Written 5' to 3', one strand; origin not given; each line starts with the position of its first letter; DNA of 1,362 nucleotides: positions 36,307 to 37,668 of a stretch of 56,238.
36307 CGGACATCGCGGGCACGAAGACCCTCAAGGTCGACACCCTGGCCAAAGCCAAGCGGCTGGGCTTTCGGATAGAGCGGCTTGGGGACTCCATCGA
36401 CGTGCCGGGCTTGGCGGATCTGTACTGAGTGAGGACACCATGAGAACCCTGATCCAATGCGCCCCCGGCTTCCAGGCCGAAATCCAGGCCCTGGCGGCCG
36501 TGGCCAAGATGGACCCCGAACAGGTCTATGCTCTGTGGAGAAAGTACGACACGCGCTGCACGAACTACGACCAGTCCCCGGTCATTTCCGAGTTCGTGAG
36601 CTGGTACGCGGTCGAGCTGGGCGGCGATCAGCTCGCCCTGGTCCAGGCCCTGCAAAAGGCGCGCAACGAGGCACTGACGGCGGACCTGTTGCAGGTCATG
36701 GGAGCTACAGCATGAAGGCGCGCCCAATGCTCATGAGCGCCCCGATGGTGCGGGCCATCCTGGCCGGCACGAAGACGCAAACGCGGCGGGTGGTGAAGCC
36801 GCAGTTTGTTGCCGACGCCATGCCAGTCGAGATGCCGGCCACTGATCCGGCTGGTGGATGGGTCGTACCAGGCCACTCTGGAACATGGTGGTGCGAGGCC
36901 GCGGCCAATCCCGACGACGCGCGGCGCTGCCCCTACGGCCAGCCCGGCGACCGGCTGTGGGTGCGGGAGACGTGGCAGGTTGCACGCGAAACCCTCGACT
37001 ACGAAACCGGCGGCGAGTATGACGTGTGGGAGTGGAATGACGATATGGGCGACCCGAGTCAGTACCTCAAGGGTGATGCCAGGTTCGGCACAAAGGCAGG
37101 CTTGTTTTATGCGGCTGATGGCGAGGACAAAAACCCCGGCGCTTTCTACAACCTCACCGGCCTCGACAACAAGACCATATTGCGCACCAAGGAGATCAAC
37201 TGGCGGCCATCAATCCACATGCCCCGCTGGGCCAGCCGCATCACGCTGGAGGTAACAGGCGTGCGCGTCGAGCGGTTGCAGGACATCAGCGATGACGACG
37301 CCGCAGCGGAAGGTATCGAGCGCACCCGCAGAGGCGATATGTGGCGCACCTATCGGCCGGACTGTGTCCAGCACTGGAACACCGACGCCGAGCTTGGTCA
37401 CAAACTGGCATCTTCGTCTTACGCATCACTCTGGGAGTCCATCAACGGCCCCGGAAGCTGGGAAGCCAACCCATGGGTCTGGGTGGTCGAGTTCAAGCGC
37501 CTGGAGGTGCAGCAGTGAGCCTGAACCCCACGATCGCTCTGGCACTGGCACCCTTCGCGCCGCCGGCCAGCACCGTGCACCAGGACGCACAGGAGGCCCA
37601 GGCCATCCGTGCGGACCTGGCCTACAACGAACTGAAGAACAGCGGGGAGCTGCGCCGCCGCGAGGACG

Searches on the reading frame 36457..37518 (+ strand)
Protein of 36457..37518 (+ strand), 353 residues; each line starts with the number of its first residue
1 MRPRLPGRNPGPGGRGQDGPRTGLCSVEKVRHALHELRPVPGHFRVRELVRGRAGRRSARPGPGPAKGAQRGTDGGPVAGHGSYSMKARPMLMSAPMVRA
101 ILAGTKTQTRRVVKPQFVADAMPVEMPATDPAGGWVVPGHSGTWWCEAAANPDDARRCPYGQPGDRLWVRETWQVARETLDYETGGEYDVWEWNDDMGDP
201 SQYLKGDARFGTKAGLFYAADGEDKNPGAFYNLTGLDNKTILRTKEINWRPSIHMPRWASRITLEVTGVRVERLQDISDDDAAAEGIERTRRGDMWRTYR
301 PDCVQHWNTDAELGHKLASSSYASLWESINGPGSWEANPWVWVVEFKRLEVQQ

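Call 23: search_protein_families(library=phrogs, proteins=[window:36457-37518:+], max_evalue=0.00001)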
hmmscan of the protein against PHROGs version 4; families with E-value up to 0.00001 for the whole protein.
window:36457-37518:+ (353 aa): 4 families
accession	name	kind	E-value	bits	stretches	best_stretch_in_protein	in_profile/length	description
phrog_874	-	unknown function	2.1e-77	261.3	1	84-351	63-259/277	-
phrog_18361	-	unknown function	4.1e-24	86.1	1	255-351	1-88/92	-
phrog_27495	-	unknown function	1e-17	65.5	1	86-180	5-99/186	-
phrog_28019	-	unknown function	5.1e-11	43.4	1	86-116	1-31/55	-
